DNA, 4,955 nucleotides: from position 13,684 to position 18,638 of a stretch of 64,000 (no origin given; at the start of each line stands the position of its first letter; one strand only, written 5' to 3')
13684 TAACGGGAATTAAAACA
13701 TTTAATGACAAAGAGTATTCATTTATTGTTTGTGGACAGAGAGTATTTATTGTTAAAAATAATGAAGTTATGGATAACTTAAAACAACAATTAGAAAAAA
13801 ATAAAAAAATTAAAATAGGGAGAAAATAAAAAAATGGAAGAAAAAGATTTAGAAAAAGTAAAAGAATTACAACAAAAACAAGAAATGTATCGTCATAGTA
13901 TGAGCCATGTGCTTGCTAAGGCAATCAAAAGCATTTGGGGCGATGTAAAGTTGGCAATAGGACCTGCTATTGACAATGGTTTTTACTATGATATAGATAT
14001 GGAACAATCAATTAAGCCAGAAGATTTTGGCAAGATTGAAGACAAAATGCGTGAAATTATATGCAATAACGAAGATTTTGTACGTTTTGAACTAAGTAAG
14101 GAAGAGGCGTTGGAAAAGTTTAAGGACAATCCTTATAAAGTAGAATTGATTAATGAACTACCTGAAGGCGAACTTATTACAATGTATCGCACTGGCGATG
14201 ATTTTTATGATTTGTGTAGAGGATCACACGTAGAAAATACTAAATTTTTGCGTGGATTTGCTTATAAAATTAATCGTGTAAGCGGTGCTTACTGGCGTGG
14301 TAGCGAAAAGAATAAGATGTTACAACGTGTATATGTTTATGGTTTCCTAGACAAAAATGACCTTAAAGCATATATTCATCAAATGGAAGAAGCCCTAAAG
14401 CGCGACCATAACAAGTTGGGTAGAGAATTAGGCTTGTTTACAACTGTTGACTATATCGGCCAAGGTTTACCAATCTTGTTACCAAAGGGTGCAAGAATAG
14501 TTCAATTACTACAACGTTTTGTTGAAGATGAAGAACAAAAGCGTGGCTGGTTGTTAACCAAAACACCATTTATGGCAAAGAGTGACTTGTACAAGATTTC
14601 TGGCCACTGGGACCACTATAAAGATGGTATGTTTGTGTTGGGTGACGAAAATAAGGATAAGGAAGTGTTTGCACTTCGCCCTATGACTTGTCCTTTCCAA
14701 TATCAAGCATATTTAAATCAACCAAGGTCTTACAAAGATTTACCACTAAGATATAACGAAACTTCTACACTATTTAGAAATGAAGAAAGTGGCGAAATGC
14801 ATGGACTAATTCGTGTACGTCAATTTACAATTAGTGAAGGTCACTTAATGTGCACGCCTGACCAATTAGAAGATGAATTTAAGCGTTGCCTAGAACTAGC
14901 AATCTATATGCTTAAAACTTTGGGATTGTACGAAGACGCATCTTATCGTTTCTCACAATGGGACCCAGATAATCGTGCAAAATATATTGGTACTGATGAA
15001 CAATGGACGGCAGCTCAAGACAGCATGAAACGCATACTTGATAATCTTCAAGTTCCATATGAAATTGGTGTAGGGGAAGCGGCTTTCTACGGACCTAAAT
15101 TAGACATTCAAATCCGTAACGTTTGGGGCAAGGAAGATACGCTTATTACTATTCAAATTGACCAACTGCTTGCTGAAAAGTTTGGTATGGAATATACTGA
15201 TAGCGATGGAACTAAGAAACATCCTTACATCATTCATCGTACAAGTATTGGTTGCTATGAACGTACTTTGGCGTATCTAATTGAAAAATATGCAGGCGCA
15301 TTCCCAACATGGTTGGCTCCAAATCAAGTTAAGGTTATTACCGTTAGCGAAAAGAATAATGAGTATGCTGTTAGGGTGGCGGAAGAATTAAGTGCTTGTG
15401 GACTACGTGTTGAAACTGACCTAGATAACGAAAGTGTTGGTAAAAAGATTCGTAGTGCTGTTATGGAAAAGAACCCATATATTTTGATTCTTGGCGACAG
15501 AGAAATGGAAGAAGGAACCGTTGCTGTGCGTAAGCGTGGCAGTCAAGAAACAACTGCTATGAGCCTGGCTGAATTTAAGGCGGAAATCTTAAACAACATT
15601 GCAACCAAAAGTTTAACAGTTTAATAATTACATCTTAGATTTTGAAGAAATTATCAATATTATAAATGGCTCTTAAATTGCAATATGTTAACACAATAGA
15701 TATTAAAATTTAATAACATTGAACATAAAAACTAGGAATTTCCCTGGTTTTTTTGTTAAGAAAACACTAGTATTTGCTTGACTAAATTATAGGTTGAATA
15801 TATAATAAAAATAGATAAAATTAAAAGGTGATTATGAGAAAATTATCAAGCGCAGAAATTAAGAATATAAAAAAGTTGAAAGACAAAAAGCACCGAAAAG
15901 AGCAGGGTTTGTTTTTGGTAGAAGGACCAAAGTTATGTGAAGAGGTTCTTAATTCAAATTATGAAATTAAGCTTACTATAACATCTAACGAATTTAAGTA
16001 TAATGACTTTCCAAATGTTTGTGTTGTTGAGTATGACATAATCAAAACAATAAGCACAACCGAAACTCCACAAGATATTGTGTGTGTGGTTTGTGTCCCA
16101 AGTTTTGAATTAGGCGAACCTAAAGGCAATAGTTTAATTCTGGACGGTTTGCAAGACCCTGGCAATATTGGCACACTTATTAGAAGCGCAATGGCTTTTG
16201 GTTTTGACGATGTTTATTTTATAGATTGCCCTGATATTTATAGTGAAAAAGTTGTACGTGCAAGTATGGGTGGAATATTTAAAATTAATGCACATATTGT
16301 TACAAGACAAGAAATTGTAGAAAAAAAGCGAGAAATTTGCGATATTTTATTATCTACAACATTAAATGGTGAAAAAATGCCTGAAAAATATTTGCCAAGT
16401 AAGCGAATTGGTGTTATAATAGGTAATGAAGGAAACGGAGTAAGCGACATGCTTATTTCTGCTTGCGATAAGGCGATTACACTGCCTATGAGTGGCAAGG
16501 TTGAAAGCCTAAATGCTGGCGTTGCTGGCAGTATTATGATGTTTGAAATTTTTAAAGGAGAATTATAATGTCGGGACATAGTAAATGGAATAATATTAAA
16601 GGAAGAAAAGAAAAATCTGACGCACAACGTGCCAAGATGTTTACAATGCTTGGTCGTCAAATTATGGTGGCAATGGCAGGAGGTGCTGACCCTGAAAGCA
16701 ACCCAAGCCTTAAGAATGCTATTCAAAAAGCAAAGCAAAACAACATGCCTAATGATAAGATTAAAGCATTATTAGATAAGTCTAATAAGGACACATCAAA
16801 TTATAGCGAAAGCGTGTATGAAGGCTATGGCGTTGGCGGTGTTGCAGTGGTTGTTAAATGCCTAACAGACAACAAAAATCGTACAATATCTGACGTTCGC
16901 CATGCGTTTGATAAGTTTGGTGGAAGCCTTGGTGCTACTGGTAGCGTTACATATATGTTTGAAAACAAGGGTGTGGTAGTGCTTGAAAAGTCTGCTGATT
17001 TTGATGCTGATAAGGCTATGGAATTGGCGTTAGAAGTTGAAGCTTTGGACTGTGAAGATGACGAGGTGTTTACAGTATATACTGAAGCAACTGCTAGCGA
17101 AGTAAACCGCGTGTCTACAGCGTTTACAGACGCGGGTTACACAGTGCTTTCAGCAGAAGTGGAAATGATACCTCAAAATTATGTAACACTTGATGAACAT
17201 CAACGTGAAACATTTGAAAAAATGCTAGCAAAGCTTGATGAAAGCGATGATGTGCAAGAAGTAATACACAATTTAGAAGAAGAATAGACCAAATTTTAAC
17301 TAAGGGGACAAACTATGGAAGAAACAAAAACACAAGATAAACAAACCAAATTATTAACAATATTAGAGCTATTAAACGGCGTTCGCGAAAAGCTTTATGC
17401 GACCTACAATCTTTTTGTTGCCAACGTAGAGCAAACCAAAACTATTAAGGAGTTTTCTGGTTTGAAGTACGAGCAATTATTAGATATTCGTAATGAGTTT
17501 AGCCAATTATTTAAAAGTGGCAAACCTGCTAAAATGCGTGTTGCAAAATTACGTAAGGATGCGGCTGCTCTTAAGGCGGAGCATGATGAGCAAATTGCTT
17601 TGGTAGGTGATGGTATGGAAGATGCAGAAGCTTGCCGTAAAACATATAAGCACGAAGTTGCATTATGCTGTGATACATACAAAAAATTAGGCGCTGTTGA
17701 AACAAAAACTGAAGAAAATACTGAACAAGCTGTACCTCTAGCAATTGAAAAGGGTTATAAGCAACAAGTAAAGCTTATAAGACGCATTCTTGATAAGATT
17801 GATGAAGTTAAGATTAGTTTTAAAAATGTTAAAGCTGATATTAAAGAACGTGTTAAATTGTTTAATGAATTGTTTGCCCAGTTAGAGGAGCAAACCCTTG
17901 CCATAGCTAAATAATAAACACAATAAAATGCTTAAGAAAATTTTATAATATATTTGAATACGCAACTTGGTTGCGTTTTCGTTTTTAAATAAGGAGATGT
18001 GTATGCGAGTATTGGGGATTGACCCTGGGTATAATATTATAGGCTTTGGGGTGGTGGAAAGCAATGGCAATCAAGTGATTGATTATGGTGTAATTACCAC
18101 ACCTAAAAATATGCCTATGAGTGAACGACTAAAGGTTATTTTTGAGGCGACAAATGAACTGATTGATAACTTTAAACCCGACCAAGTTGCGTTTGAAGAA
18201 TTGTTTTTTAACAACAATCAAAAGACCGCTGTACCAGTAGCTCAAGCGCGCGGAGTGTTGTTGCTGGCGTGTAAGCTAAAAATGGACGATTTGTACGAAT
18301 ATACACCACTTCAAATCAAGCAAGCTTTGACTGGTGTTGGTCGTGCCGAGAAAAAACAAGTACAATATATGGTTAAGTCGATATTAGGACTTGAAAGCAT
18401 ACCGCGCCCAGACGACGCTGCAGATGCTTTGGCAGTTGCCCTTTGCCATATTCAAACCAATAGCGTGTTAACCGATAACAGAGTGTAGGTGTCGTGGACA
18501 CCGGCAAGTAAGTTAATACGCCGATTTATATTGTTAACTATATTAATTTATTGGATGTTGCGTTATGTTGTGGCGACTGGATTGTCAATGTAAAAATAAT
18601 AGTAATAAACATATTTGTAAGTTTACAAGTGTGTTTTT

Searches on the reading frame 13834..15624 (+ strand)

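Call 79: search_protein_families(library=pfam, proteins=[window:13834-15624:+], max_evalue=0.00001)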
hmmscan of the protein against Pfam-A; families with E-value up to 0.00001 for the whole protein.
window:13834-15624:+ (596 aa): 3 families
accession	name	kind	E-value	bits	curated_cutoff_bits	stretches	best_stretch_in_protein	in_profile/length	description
PF00587.30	tRNA-synt_2b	-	1.8e-37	129.6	29.3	1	272-486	6-179/179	tRNA synthetase class II core domain (G, H, P, S and T)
PF03129.25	HGTP_anticodon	-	9.8e-24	83.8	21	1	498-587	1-93/94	Anticodon binding domain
PF07973.19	tRNA_SAD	-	1.8e-11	44.2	24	1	115-167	1-44/44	Threonyl and Alanyl tRNA synthetase second additional domain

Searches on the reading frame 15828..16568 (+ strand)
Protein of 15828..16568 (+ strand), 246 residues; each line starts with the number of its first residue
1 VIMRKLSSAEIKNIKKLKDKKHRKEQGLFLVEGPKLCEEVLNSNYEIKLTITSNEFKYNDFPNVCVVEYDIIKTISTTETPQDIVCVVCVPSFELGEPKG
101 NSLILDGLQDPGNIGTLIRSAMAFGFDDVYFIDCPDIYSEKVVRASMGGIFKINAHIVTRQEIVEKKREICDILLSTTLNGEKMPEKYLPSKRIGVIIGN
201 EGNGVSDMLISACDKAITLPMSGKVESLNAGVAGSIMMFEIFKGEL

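Call 79: search_protein_families(library=pfam, proteins=[window:15828-16568:+], max_evalue=0.00001)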
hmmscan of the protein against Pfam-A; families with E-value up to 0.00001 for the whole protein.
window:15828-16568:+ (246 aa): 2 families
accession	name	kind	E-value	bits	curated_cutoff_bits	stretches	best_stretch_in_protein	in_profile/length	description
PF00588.24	SpoU_methylase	-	3.9e-33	115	29.7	1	102-239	3-142/142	SpoU rRNA Methylase family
PF22435.1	MRM3-like_sub_bind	-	7.3e-18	65.2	27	1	10-85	3-83/84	MRM3-like substrate binding domain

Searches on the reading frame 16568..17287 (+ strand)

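Call 79: search_protein_families(library=pfam, proteins=[window:16568-17287:+], max_evalue=0.00001)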
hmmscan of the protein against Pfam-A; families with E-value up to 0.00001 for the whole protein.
window:16568-17287:+ (239 aa): 2 families
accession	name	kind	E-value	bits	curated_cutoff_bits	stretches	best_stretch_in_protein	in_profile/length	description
PF01709.26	Transcrip_reg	-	2.1e-55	187.3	27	1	79-236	1-160/160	TACO1/YebC second and third domain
PF20772.2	TACO1_YebC_N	-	2.4e-25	89.2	36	1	5-73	1-71/73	TACO1/YebC protein N-terminal domain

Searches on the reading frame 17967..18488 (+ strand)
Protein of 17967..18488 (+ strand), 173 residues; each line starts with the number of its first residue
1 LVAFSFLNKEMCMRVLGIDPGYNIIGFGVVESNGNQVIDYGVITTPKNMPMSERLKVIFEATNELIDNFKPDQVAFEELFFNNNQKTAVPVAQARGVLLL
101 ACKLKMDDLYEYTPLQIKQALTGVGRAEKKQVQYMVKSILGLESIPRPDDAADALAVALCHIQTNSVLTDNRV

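Call 79: search_protein_families(library=pfam, proteins=[window:17967-18488:+], max_evalue=0.00001)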
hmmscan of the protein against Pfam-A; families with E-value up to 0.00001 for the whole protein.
window:17967-18488:+ (173 aa): 1 family
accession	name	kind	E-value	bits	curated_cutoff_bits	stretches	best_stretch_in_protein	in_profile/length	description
PF02075.23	RuvC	-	2.7e-52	177.1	22.2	1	15-161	1-148/148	Crossover junction endodeoxyribonuclease RuvC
